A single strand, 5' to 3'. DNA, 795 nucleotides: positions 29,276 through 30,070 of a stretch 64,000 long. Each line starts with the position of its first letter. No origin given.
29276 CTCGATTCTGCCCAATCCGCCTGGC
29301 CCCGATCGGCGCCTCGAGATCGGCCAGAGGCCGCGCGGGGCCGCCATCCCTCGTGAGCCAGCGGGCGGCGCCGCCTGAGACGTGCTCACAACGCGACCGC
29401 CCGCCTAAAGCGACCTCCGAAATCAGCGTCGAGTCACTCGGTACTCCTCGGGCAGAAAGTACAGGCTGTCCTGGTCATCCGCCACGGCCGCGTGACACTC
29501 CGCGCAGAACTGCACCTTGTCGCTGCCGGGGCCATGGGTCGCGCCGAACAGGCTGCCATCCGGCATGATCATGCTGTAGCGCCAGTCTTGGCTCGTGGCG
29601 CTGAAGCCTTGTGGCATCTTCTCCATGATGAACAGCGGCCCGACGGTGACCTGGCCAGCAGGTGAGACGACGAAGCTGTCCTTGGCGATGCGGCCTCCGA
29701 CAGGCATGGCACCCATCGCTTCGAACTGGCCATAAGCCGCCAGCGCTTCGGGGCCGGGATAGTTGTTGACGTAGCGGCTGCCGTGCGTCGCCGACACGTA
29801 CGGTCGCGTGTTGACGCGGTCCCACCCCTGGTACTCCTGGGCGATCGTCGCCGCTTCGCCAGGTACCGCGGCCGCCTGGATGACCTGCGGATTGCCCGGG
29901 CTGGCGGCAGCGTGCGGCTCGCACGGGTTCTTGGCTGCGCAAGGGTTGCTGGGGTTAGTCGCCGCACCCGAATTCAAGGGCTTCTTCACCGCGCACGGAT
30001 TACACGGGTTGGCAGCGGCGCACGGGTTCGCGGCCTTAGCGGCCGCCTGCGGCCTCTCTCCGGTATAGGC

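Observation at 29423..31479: Two-gene P460-like operon; one member is a LysM fusion with 17 [N/S]PC cysteine repeats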

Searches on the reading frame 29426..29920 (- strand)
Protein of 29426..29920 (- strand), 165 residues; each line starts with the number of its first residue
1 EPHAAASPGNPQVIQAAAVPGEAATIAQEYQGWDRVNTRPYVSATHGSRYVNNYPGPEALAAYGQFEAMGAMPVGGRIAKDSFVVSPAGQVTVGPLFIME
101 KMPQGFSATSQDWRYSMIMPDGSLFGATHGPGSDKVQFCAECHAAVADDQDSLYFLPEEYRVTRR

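Call 25: search_solved_structures(query=window:29426-29920:-, max_evalue=10, show_alignments=4)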
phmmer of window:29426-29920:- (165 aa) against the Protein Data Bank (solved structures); distinct sequences matched with E-value up to 10: 2.
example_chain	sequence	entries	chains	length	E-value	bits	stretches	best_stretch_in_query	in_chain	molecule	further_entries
2hqv_A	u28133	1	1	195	0.16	15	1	53-83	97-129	AGR_C_4470p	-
5d74_A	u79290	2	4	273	0.72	12.9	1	6-59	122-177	Putative phage lysin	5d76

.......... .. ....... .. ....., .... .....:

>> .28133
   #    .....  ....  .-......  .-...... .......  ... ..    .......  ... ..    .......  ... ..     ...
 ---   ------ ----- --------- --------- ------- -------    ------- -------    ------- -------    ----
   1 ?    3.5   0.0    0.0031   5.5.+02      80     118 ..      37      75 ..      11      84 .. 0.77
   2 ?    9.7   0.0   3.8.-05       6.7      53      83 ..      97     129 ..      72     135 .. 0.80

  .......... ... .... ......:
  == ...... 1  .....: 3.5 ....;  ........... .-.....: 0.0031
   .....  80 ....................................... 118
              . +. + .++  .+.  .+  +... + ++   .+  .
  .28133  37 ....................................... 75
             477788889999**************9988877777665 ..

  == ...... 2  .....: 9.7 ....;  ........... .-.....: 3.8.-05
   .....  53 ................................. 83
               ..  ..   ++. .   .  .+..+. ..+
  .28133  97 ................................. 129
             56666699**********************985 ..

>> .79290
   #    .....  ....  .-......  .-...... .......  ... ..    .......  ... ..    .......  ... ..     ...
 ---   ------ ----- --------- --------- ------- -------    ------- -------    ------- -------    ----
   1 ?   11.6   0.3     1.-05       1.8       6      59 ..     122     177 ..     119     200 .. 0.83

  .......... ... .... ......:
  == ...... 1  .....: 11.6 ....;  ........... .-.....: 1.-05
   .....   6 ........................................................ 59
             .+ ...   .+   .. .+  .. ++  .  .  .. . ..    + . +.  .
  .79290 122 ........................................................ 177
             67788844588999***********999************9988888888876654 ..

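Call 30: search_solved_structures(query=A1, max_evalue=10, show_alignments=5)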
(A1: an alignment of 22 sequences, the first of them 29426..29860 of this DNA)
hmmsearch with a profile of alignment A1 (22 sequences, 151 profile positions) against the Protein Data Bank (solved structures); distinct sequences matched with E-value up to 10: 7.
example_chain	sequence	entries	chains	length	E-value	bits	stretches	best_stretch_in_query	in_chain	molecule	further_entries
7s5o_A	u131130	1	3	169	0.00054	22.8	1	31-141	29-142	Cytochrome_P460 domain-containing protein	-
7ead_A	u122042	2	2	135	0.12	15.2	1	41-141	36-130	Cytochrome_P460 domain-containing protein | Probable cytochrome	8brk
28nt_Z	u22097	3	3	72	0.41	13.5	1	106-133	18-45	Large ribosomal subunit protein bL31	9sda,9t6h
9eov_A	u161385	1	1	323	0.66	12.8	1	36-132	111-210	Extracellular iron oxide respiratory system surface decaheme cytochrome c component MtrC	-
2cm4_A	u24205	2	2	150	0.74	12.7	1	66-132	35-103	COMPLEMENT INHIBITOR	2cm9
5hcc_C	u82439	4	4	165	0.75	12.6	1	66-132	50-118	Complement inhibitor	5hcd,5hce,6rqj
4fyu_A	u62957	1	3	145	1.3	11.9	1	24-80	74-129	Thioredoxin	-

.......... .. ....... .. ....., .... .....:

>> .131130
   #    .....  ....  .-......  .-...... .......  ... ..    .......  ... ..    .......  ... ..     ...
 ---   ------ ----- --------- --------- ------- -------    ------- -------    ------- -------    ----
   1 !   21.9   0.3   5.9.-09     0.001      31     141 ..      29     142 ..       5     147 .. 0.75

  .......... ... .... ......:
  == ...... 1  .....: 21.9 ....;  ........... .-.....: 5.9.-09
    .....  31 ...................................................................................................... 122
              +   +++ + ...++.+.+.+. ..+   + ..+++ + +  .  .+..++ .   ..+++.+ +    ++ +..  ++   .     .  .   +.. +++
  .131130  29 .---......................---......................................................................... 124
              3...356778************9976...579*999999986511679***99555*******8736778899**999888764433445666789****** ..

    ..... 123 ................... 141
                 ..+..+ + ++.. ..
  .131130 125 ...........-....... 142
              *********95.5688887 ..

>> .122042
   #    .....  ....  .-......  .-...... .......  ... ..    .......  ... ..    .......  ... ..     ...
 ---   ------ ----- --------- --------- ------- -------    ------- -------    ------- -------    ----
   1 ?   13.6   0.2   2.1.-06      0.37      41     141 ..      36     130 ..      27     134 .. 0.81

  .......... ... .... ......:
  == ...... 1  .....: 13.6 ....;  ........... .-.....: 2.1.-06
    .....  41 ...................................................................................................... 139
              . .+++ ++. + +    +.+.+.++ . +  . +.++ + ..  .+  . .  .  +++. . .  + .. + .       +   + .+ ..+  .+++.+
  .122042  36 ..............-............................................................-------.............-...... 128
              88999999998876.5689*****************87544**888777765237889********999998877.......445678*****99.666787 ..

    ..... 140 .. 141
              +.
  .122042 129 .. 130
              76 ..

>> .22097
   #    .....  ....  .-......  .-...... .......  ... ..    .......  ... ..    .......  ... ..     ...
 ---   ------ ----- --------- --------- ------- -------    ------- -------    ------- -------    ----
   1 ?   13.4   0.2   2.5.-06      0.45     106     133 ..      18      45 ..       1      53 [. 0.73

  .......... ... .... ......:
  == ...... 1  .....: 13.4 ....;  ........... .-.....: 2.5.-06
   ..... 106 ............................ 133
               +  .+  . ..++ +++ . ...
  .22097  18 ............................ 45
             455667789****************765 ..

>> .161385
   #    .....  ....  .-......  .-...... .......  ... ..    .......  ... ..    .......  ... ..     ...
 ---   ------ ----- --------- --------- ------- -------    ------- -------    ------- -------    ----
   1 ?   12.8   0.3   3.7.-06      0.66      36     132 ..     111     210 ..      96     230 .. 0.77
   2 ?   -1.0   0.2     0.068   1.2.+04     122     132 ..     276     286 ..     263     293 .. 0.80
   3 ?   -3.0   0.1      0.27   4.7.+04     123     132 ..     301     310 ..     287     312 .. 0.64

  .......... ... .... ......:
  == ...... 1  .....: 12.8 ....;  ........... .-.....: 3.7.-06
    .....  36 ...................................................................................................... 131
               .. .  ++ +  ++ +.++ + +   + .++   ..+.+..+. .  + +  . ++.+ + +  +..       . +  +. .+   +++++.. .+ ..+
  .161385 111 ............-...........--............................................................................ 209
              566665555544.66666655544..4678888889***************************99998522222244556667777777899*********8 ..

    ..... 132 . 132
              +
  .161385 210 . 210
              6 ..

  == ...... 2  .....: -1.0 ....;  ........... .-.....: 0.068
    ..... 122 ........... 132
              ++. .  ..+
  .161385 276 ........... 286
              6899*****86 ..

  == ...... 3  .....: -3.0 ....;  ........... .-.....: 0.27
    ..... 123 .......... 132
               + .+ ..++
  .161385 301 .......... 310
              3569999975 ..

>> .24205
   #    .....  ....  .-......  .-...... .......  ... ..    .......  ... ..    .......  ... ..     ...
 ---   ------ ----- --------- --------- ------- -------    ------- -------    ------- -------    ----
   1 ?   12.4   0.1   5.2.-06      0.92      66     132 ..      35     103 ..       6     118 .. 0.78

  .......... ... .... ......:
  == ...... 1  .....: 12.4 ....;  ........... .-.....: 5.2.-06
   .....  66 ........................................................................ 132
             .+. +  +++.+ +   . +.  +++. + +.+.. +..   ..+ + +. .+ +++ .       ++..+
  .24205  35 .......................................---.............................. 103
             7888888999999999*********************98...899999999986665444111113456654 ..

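Call 52: find_related_loci(query=A1, collection=genome_contigs, flank=6000)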
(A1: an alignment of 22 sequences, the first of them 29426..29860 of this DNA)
Query A1 (145 aa) in genome_contigs; peptide patterns used: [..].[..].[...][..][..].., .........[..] (x = any residue, [..] = any of these).
599 stretches matched a pattern (row limit reached: there are more); 502 encode a relative of the query (tblastn E <= 1e-3); the best 80 are kept; 80 distinct loci.
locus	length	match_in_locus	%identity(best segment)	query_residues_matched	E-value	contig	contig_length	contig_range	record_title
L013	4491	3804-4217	62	6-144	3e-56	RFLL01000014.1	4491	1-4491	MAG: Alphaproteobacteria bacterium isolate J153 k99_48870, whole genome shotgun sequence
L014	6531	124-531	62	6-142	5e-55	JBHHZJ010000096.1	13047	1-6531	MAG: Kiloniellaceae bacterium isolate Maj_1_bin.32 NODE_2212_length_13047_cov_16.168180, whole genome shotgun sequence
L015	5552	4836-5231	61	10-141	2e-54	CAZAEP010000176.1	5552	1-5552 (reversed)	MAG TPA_asm: uncultured Sphingomonadales bacterium isolate SRP163575_co1_332 genome assembly, contig: NODE_31842_length_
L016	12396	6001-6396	59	10-141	3e-54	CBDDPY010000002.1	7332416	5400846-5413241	MAG: Alphaproteobacteria bacterium isolate c8c04a1d-975f-49ae-a333-9dd0332b5757 genome assembly, contig: chromosome_2, w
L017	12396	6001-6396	63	10-141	3e-54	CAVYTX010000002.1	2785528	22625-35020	MAG: uncultured Alphaproteobacteria bacterium isolate MFD05684.bin.1.360 genome assembly, contig: contig_15438, whole ge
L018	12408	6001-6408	61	10-145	3e-54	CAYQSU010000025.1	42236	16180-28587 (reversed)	MAG TPA_asm: uncultured Rhodospirillaceae bacterium isolate SRP072547_co1_418 genome assembly, contig: NODE_975_length_4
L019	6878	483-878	61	10-141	7e-54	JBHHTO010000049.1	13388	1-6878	MAG: Rhodothalassiaceae bacterium isolate s1_sp2_bin.22 NODE_318_length_13388_cov_5.178579, whole genome shotgun sequenc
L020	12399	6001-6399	60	9-141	1e-53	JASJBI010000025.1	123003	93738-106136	MAG: Alphaproteobacteria bacterium isolate MO_074.B3 MO_074.c_150, whole genome shotgun sequence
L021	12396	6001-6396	58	10-141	2e-53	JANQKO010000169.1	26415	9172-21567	MAG: Alphaproteobacteria bacterium isolate PL25a_bin.159 k99_3790679, whole genome shotgun sequence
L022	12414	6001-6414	58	6-144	2e-53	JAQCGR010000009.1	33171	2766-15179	MAG: Proteobacteria bacterium isolate casp40-mb.210 NODE_3101_length_33171_cov_0.070936, whole genome shotgun sequence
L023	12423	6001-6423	55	1-141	4e-53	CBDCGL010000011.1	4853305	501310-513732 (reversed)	MAG: Alphaproteobacteria bacterium isolate 1aaad041-7d8d-4bc2-879e-c771ea6528e9 genome assembly, contig: chromosome_2, w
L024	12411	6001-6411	59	5-142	1e-52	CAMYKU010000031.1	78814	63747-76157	MAG: uncultured Alphaproteobacteria bacterium isolate FCS_M_Alpha_35 genome assembly, contig: scaffold_701, whole genome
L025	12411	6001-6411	59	7-145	7e-53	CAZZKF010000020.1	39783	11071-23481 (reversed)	MAG TPA_asm: uncultured Alphaproteobacteria bacterium isolate SRP216583_co2_68 genome assembly, contig: NODE_504_length_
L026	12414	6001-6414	58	6-144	6e-53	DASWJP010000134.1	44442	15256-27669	MAG TPA_asm: Kiloniellales bacterium isolate SMAG_U2899 k141_3437294, whole genome shotgun sequence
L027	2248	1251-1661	60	5-141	2e-53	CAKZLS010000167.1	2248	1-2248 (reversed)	MAG TPA_asm: uncultured Rhodospirillales bacterium isolate SRR4030105_bin.67_CONCOCT_v1.1_MAG genome assembly, contig: E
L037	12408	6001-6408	56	6-142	1e-51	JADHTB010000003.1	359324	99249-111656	MAG: Alphaproteobacteria bacterium isolate BS150m-G9 BS-150m-C6, whole genome shotgun sequence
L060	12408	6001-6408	55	6-142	1e-50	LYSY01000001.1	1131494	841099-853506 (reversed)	MAG: Rhodospirillales bacterium BBD 1991-14 Richardson_scaffold_1, whole genome shotgun sequence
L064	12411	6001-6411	54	7-143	2e-50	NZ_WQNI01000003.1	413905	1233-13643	Chelativorans alearense strain UJN715 scaffold3.1-size413905, whole genome shotgun sequence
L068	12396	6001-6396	57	10-142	5e-50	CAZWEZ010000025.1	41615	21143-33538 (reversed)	MAG TPA_asm: uncultured Thalassospiraceae bacterium isolate binchicken_co85_32 genome assembly, contig: NODE_564_length_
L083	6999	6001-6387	57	13-142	1e-49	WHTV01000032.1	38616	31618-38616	MAG: Kiloniellaceae bacterium isolate Dino_bin46 NODE_32_length_38616_cov_10.451233, whole genome shotgun sequence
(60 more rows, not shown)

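Call 86: search_protein_families(library=pfam, proteins=[L068:5161-6426:+, L064:5029-6411:+, L083:3990-5189:-, L064:4149-4862:-], max_evalue=0.01)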
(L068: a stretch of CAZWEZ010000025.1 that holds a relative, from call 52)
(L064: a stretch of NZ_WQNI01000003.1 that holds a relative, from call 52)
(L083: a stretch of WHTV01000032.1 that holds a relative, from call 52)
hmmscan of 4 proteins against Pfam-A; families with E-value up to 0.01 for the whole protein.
L068:5161-6426:+ (422 aa): 2 families
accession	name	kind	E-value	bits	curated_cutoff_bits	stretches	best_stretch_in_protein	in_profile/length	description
PF00211.25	Guanylate_cyc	-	3.4e-09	37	21.9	1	12-153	10-163/183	Adenylate and Guanylate cyclase catalytic domain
PF16694.10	Cytochrome_P460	-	4.6e-06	27.5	27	1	297-404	19-124/125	Cytochrome P460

L064:5029-6411:+ (461 aa): 3 families
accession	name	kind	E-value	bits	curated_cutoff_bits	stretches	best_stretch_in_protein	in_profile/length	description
PF01471.23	PG_binding_1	-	6.3e-10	39.5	23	1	156-208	2-57/57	Putative peptidoglycan binding domain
PF16694.10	Cytochrome_P460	-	1.2e-08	35.8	27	1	328-452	4-124/125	Cytochrome P460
PF09374.15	PG_binding_3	-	0.00019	22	24.6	0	186-212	4-33/76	Predicted Peptidoglycan domain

L083:3990-5189:- (400 aa): 1 family
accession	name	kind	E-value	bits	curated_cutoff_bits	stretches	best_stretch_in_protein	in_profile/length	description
PF16694.10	Cytochrome_P460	-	1.1e-05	26.2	27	1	267-391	4-124/125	Cytochrome P460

L064:4149-4862:- (237 aa): 2 families
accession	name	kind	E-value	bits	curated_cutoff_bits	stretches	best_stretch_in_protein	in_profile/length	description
PF00486.34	Trans_reg_C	-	2e-22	79.5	26.2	1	161-235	2-77/77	Transcriptional regulatory protein, C terminal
PF00072.30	Response_reg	-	1.9e-21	76.7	30.2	1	16-127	1-111/111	Response regulator receiver domain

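Call 89: search_protein_families(library=pfam, alignment_id=A4, max_evalue=0.00001)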
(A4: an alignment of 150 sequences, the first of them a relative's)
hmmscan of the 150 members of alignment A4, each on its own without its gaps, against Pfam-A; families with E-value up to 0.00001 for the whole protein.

A. member 1, L013:306-1967:+ (554 aa): 2 families
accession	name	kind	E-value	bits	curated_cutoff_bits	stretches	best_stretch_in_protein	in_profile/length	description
PF13231.12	PMT_2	-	2.3e-14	54.4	26.1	1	63-216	1-145/160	Dolichyl-phosphate-mannose-protein mannosyltransferase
PF02366.24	PMT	-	1.3e-12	48.3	22.7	1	33-201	28-201/245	Dolichyl-phosphate-mannose-protein mannosyltransferase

B. families by the number of members that match (of 150 scanned): 109 families (the first 25 are shown)
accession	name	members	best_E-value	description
PF22308.1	DUF6969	16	1.2e-90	Domain of unknown function (DUF6969)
PF03781.23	FGE-sulfatase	14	5.8e-47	Sulfatase-modifying factor enzyme 1-like domain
PF16694.10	Cytochrome_P460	8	5.2e-09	Cytochrome P460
PF08238.18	Sel1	6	2.4e-19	Sel1 repeat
PF00034.26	Cytochrom_C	6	6.8e-13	Cytochrome c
PF00072.30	Response_reg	5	1.6e-26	Response regulator receiver domain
PF07690.21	MFS_1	5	4.4e-25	Major Facilitator Superfamily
PF02082.26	Rrf2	4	1.4e-33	Iron-dependent Transcriptional regulator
PF06808.19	DctM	3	7.6e-78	Tripartite ATP-independent periplasmic transporter, DctM component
PF11874.13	DUF3394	3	6.4e-69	Domain of unknown function (DUF3394)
PF01323.26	DSBA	3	3.4e-43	DSBA-like thioredoxin domain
PF00486.34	Trans_reg_C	3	3.7e-22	Transcriptional regulatory protein, C terminal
PF01207.24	Dus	2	1.8e-81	Dihydrouridine synthase (Dus)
PF12832.13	MFS_1_like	2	2.8e-64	MFS_1 like family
PF02775.26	TPP_enzyme_C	2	2.7e-41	Thiamine pyrophosphate enzyme, C-terminal TPP binding domain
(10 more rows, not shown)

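Call 93: search_protein_families(library=ncbifam, proteins=[L037:4267-5142:-, L016:3939-4787:-, L060:7824-8339:+, L060:5159-5551:+, L064:5029-6411:+], max_evalue=0.001)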
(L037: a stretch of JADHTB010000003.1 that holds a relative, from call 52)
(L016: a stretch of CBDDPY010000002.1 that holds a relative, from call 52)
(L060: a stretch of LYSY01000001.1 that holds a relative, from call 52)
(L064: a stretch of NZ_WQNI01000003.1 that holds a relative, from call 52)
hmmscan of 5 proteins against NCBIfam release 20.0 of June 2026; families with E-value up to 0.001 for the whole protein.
L037:4267-5142:- (292 aa): 6 families
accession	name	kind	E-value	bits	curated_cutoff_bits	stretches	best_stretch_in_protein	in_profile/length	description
TIGR03440.2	egtB_TIGR03440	equivalog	6.7e-19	68.3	360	1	52-241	173-350/413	ergothioneine biosynthesis protein EgtB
NF041186.1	SenA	equivalog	4.1e-18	65.9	420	1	46-241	164-320/382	selenoneine synthase SenA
NF051459.1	pyoverdine_PvdO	equivalog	8.9e-16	57.8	500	1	72-265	55-238/280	dihydropyoverdine dehydrogenase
TIGR03525.2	GldK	equivalog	1.7e-11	44.1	350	1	145-241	218-336/408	T9SS ring complex lipoprotein PorK/GldK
TIGR04344.1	ovoA_Nterm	equivalog_domain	4.2e-10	39.1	400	1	66-245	205-386/444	5-histidylcysteine sulfoxide synthase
TIGR03524.1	GldJ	equivalog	0.00071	18.4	458.2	0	157-191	249-283/559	gliding motility lipoprotein GldJ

L016:3939-4787:- (283 aa): 6 families
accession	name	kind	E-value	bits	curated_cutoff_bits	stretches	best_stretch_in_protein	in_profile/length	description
NF051459.1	pyoverdine_PvdO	equivalog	5.4e-20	71.6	500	1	27-241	33-221/280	dihydropyoverdine dehydrogenase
NF041186.1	SenA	equivalog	1.6e-16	60.7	420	1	58-237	180-320/382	selenoneine synthase SenA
TIGR03525.2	GldK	equivalog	4.7e-16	59.1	350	1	142-238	219-337/408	T9SS ring complex lipoprotein PorK/GldK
TIGR03440.2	egtB_TIGR03440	equivalog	2e-15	56.8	360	1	56-238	181-351/413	ergothioneine biosynthesis protein EgtB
TIGR04344.1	ovoA_Nterm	equivalog_domain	3.5e-11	42.7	400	1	142-238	295-383/444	5-histidylcysteine sulfoxide synthase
TIGR03524.1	GldJ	equivalog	0.00021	20.1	458.2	0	166-187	262-283/559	gliding motility lipoprotein GldJ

L060:7824-8339:+ (172 aa): 3 families
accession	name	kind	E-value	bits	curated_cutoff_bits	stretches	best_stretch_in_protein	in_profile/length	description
NF033786.1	phenyl_MerG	equivalog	6.3e-16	59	350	2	91-145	132-187/217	phenylmercury resistance protein MerG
NF038194.1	AlgK_TPR_lipo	equivalog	8e-10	37.9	700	2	97-167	362-432/448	alginate biosynthesis TPR repeat lipoprotein AlgK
NF045484.1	TransRegExoR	equivalog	1e-05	25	450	1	91-144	62-115/267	exopolysaccharide production regulator ExoR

L060:5159-5551:+ (131 aa): 5 families
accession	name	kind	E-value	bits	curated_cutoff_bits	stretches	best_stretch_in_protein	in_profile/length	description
NF043008.1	Cyt550_Brdyrhiz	equivalog_domain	6e-26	91.1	240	1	7-127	6-124/131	cytochrome c-550 CycA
NF045930.1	Cytc6PetJCyano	equivalog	4.7e-06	26.5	135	1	7-52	8-51/110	cytochrome c6 PetJ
TIGR02603.1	CxxCH_TIGR02603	domain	4.1e-05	23.6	68.15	1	26-59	1-35/134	putative heme-binding domain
NF050122.1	bc1_QcrC_actin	exception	0.00088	18.6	200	0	14-63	27-77/253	cytochrome bc1 complex diheme cytochrome c subunit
TIGR04485.1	thiosulf_SoxX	equivalog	0.00095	19.8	61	0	38-126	5-77/78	sulfur oxidation c-type cytochrome SoxX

L064:5029-6411:+ (461 aa): 2 families
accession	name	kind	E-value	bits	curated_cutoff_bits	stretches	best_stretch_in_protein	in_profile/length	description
TIGR02869.1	spore_SleB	equivalog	2.4e-06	27.6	236.5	1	154-215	11-75/201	spore cortex-lytic enzyme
NF052377.1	lmo1851_S41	exception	0.00018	20.3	725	1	143-211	377-448/468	lmo1851 family serine protease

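Call 110: search_protein_representatives(protein=window:29426-29866:-)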
Query: 147 residues. Proteins with E-value up to 0.001 (for the whole library): 541; up to 1e-10: 280; up to 1e-30: 84. The best 150 are listed.
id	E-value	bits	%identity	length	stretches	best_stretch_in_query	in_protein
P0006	1.7e-70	252.0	76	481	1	1-147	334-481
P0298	5.8e-48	178.8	61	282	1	11-144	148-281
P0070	1.5e-45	171.0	56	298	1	12-144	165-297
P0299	7.0e-45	168.8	61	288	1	9-143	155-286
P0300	1.8e-44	167.5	62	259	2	73-143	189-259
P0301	2.3e-44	167.2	57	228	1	9-144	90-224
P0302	4.5e-44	166.2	57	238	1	8-143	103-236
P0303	1.1e-43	164.9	57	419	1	9-143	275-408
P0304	1.7e-43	164.3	56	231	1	9-144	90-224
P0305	3.9e-43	163.2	55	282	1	5-143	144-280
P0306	6.8e-43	162.4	54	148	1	6-144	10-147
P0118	8.2e-43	162.1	51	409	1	9-144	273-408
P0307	1.2e-42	161.6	49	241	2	9-143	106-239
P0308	1.3e-41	158.2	55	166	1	7-144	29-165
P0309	1.8e-41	157.8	54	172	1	9-144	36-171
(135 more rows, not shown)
